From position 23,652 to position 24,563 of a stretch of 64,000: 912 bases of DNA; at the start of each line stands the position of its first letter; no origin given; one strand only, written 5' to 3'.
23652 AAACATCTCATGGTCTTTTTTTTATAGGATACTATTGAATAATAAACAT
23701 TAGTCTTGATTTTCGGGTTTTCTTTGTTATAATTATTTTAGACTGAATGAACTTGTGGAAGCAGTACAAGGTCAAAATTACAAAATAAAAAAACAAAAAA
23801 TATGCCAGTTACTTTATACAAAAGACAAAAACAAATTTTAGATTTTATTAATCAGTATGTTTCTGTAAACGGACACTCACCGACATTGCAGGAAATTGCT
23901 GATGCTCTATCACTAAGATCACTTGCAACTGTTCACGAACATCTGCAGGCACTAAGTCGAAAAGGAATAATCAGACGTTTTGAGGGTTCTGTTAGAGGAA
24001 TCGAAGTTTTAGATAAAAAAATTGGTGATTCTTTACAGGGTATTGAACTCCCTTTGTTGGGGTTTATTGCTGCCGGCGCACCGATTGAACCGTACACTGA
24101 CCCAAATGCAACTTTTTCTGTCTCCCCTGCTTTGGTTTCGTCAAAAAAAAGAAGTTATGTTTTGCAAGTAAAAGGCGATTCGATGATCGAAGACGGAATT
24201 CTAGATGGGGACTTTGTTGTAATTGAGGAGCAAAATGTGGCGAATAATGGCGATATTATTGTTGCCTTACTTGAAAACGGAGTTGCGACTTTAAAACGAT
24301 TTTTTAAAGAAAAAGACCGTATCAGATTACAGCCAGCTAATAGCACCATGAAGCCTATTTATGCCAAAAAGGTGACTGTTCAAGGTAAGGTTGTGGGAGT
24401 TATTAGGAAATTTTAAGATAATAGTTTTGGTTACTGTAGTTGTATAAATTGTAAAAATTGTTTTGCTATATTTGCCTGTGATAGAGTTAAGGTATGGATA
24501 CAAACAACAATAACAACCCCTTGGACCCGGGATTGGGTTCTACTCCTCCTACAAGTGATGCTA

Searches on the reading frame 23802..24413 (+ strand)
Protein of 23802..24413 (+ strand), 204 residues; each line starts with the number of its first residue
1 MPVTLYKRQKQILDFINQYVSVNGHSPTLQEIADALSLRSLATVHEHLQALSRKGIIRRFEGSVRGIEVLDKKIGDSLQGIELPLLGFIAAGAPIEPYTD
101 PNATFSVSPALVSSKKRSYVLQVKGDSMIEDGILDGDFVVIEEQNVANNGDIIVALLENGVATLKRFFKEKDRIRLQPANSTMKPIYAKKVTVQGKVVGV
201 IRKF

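Call 82: search_solved_structures(query=window:23802-24413:+, max_evalue=0.00001)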
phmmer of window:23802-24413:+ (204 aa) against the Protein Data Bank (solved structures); distinct sequences matched with E-value up to 0.00001: 21.
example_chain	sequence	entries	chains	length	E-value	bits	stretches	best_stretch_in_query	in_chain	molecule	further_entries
3k2z_A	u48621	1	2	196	8.4e-32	113.6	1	5-203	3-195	LexA repressor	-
7b5g_A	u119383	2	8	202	2.2e-31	112.2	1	5-202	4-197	LexA repressor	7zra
7ocj_A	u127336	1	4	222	3e-31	111.8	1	5-202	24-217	LexA repressor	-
1jhh_A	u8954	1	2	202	5.8e-31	110.9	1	5-202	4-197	LEXA REPRESSOR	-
3jso_A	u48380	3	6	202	1.4e-30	109.7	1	5-202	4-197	LexA repressor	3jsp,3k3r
8trg_I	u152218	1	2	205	1.4e-30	109.7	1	5-202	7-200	LexA repressor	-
1jhf_A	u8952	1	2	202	2.1e-30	109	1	5-202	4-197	LEXA REPRESSOR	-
8s7g_A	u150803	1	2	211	1.8e-27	99.5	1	5-203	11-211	LexA repressor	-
6a2r_A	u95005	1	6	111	6.6e-19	71.6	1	115-203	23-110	LexA repressor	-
6a2q_A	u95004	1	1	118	6.9e-19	71.5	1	115-203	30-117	LexA repressor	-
6a2s_A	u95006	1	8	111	1.8e-18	70.2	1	115-203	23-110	LexA repressor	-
6a2t_A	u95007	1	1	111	4.5e-18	68.9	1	115-203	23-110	LexA repressor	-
1jhe_A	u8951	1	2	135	3.1e-16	62.9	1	83-203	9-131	LEXA REPRESSOR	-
1jhc_A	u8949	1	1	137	3.7e-16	62.6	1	83-203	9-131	LEXA REPRESSOR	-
8gms_A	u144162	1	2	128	6.5e-16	61.8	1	83-203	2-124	LexA repressor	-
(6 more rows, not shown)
